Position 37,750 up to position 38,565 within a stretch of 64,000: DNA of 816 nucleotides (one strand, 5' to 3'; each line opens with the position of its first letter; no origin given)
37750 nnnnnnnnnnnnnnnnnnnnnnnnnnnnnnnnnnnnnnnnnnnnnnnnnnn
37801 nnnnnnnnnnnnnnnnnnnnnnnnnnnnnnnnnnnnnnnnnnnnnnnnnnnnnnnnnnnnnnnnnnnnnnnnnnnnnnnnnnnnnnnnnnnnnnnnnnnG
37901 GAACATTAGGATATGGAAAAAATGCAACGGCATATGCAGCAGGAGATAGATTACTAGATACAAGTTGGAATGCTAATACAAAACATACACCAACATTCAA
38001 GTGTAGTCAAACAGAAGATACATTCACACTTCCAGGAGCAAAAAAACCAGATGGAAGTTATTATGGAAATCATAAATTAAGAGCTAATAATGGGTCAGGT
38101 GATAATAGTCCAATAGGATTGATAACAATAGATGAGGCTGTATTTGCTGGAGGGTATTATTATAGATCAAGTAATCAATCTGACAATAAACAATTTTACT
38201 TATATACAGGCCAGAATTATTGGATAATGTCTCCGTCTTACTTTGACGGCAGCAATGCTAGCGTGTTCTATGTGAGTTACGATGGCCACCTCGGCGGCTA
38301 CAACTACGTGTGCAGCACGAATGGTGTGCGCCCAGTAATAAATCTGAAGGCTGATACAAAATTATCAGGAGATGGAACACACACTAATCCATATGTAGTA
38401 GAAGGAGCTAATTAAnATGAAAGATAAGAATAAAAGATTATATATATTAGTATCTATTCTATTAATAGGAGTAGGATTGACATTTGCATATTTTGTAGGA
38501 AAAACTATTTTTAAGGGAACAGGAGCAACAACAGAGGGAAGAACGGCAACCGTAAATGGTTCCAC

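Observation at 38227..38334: VR3 versus cassette D: adenine-only changes, plus one codon of length difference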

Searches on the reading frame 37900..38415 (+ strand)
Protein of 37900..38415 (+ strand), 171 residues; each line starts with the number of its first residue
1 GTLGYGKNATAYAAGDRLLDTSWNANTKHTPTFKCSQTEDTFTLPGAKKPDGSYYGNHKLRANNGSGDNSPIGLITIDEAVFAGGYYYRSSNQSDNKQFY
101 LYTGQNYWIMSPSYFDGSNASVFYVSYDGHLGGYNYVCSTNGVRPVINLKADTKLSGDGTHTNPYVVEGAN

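Call 38: search_dna_similar(query=window:37900-38415:+, collection=phages, mode=protein, max_evalue=0.001, max_rows=20)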
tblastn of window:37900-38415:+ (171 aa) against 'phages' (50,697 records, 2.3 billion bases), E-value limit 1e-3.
No match.
